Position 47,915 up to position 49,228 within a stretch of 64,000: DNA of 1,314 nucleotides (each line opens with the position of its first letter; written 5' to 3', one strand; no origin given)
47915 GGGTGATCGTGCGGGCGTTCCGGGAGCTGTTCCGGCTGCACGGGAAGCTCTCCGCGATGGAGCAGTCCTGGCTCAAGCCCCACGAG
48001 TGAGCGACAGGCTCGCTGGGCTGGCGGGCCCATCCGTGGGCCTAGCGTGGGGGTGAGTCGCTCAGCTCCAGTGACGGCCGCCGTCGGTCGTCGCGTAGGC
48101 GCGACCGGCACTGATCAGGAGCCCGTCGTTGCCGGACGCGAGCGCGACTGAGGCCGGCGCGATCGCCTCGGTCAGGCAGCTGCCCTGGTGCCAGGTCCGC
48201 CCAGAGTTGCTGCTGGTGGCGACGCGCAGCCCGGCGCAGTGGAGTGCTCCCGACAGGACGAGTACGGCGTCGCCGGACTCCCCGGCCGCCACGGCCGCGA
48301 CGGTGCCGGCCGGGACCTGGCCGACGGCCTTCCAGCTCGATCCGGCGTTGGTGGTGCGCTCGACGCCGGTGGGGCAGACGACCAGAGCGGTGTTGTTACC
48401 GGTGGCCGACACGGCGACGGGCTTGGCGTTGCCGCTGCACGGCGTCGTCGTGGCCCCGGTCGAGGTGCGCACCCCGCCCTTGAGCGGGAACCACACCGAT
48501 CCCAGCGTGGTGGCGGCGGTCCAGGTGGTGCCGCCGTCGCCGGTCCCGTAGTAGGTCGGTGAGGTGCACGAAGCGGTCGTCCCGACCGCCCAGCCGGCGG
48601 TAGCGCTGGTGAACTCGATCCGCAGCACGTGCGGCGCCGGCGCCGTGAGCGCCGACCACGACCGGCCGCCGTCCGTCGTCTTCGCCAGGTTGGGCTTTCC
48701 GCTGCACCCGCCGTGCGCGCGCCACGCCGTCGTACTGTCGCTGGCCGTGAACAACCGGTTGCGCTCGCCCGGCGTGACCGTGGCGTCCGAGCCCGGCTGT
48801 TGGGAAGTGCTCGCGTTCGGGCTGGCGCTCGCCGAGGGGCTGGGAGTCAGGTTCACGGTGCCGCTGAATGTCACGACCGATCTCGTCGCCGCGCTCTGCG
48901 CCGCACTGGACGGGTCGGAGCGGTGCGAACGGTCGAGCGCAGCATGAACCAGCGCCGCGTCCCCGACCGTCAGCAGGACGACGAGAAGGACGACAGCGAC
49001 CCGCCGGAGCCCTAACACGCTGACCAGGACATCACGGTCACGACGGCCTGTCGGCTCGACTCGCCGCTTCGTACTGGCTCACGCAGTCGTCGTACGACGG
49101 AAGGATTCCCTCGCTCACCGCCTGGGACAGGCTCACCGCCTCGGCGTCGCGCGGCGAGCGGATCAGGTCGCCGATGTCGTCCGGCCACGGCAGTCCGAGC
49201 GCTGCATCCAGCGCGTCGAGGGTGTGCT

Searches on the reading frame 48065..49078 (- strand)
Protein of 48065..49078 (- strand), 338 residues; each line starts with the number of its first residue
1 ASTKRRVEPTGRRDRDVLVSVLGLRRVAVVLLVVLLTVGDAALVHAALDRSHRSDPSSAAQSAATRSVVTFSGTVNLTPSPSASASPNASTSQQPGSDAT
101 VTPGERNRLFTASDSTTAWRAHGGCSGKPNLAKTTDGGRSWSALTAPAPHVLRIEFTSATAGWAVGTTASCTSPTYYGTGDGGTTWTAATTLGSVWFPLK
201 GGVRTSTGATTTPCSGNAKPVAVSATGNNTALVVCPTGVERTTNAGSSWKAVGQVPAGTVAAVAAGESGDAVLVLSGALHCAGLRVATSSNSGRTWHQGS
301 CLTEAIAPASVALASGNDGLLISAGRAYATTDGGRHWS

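Call 53: search_protein_families(library=pfam, proteins=[window:48065-49078:-], max_evalue=0.001)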
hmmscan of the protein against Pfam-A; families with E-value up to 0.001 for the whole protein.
seq(338 aa): 2 families
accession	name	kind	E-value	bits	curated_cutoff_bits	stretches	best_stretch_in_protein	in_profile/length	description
PF14870.12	PSII_BNR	-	3.8e-08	33.4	27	0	219-276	106-164/303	Photosynthesis system II assembly factor YCF48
PF15902.12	Sortilin-Vps10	-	7.3e-06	25.5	33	0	132-189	48-112/446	Sortilin, neurotensin receptor 3,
